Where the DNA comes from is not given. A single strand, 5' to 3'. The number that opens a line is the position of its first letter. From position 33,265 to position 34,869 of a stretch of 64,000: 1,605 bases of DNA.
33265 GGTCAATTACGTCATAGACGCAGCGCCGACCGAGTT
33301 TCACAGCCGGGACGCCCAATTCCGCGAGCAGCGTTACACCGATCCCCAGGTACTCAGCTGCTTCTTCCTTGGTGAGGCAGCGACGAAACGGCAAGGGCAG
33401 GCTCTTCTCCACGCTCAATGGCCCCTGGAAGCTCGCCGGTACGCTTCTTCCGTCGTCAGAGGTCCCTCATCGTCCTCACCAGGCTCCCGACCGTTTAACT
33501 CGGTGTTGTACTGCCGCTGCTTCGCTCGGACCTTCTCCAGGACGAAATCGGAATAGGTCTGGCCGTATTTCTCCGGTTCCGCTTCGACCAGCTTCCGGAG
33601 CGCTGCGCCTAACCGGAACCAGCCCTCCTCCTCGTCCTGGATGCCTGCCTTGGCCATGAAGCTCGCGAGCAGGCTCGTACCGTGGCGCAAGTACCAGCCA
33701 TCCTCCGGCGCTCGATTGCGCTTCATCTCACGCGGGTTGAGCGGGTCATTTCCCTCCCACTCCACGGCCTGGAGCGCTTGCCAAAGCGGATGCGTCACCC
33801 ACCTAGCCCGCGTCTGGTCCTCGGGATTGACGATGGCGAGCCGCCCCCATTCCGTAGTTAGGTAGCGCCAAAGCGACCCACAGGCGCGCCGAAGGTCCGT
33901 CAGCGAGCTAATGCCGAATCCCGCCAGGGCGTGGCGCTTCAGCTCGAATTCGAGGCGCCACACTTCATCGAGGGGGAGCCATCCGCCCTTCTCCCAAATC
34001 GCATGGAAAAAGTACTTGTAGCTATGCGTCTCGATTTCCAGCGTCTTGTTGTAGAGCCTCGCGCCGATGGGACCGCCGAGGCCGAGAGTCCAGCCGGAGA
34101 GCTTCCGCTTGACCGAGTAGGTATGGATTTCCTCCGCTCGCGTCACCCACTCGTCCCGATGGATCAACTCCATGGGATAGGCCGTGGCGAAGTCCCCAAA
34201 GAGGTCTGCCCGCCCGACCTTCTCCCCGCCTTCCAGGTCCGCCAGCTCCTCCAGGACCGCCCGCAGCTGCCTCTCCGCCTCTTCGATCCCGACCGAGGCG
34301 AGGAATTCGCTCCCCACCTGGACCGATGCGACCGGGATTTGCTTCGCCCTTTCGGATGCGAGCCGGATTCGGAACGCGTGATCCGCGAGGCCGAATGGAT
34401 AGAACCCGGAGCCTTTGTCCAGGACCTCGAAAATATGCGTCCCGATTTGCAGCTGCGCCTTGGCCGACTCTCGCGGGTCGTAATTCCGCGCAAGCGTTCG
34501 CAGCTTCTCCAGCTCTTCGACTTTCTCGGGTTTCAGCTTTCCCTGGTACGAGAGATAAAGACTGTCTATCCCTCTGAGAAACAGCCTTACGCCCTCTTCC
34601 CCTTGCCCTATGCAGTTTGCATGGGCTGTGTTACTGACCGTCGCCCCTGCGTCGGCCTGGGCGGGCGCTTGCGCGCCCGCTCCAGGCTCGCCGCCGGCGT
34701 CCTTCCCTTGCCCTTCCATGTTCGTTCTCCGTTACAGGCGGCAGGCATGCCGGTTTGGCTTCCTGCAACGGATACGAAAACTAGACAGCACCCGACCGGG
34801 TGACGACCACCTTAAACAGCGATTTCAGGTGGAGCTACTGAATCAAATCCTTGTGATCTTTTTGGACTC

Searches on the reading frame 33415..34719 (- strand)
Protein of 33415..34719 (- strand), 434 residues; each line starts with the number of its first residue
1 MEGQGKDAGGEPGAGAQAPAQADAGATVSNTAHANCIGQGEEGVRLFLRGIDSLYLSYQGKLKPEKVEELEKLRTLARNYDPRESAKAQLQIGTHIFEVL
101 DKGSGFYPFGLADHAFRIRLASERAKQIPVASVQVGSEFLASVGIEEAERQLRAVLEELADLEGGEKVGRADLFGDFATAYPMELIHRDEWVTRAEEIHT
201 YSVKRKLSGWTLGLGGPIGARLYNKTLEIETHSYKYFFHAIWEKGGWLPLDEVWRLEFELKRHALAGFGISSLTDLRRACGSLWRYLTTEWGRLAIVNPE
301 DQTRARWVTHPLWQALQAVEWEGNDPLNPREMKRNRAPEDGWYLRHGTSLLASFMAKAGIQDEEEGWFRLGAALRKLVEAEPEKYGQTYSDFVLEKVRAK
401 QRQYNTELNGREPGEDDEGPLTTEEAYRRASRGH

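Call 4: search_protein_families(library=pfam, proteins=[window:33415-34719:-], max_evalue=0.1)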
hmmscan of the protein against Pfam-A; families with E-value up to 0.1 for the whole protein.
window:33415-34719:- (434 aa): 1 family
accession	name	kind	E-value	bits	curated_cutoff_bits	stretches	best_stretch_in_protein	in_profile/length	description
PF02778.19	tRNA_int_endo_N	-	0.071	13.1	21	0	38-72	28-62/67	tRNA intron endonuclease, N-terminal domain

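Call 5: search_protein_families(library=padloc, proteins=[window:33415-34719:-], max_evalue=0.1)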
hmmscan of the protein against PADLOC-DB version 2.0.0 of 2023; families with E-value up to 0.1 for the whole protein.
window:33415-34719:- (434 aa): 0 families

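Call 22: search_protein_families(library=phrogs, proteins=[window:33415-34719:-], max_evalue=0.1)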
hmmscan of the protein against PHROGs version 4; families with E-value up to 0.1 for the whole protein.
window:33415-34719:- (434 aa): 2 families
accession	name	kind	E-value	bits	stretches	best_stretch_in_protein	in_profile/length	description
phrog_33635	-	DNA, RNA and nucleotide metabolism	0.00055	19.9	1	189-292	215-324/446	endonuclease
phrog_20614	-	DNA, RNA and nucleotide metabolism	0.013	15.7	1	220-265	187-230/378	replication initiation protein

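Call 23: search_protein_families(library=ncbifam, proteins=[window:33415-34719:-], max_evalue=0.1)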
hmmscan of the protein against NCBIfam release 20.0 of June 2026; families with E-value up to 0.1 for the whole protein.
window:33415-34719:- (434 aa): 0 families

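Call 27: search_solved_structures(query=window:33415-34719:-, max_evalue=10)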
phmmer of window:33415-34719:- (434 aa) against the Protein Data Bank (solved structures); distinct sequences matched with E-value up to 10: 2.
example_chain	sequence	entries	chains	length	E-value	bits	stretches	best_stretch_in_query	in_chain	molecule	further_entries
5wt1_A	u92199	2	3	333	2.1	10.6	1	147-194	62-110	tRNA (guanine(37)-N1)-methyltransferase Trm5a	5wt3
5hji_A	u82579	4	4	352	2.3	10.5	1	147-194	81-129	tRNA (guanine(37)-N1)-methyltransferase Trm5a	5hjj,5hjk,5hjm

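Call 41: find_homologous_proteins(query=window:33415-34719:-, max_evalue=0.001)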
Query window:33415-34719:- (434 aa): 347 proteins with E <= 0.001 among 8000 candidates; the best 120 are listed.
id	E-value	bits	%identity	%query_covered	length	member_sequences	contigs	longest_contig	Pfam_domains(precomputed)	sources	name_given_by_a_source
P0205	1.3e-235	801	81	100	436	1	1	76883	-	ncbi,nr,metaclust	ncbi:hypothetical protein AYO46_00750 [Betaproteobacteria bacterium SCGC AG-212-J23]|nr:hypothetical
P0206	2.5e-228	777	82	95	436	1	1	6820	-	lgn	-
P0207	3.6e-209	713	74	99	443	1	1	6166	-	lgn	-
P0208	5.0e-199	680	83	82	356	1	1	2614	-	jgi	jgi:hypothetical protein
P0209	3.7e-194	664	69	100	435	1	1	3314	-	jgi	-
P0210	4.2e-192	657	100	66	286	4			-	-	-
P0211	7.0e-182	624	67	100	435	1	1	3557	-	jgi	jgi:hypothetical protein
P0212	3.6e-174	598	63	100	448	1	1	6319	-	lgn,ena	-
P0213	2.3e-143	497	73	69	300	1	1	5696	-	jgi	jgi:hypothetical protein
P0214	1.8e-117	411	63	70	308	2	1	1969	-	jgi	jgi:hypothetical protein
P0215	2.4e-93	332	43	94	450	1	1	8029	-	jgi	jgi:hypothetical protein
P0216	4.2e-93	331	42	97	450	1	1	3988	-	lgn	-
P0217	6.3e-93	330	43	95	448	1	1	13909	-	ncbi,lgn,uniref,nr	ncbi:replication initiation factor [Nitrosomonas sp. Nm132]|uniref:replication initiation factor n=1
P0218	3.9e-92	328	41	97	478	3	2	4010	-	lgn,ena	-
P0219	4.2e-92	328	43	94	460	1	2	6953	-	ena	-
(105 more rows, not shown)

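Call 61: search_dna_similar(query=window:33415-34719:-, collection=phages, mode=protein, max_evalue=0.01, max_rows=15)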
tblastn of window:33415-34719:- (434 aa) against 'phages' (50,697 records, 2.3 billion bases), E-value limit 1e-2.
Records with a match: 1; places in all: 1; records where one place covers at least 80% of the query: 0.
Best place of each record, by identity: <60% 1.
By first word of the organism name: Thermus 1.
By host as written in the record: Thermus thermophilus HB27 1.
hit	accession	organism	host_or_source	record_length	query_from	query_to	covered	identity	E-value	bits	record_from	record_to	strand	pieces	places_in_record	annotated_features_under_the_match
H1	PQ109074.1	Thermus phage Zuza27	Thermus thermophilus HB27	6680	191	333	33%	28.9%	1e-2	44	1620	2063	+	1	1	endonuclease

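Call 66: search_solved_structures(query=A5, max_evalue=10, show_alignments=2)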
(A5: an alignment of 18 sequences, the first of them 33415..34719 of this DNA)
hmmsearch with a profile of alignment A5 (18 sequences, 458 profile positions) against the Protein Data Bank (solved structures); distinct sequences matched with E-value up to 10: 1.
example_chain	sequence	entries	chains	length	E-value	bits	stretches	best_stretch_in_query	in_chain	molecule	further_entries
3mxt_A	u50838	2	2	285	0.009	18.2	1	142-210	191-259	Pantothenate synthetase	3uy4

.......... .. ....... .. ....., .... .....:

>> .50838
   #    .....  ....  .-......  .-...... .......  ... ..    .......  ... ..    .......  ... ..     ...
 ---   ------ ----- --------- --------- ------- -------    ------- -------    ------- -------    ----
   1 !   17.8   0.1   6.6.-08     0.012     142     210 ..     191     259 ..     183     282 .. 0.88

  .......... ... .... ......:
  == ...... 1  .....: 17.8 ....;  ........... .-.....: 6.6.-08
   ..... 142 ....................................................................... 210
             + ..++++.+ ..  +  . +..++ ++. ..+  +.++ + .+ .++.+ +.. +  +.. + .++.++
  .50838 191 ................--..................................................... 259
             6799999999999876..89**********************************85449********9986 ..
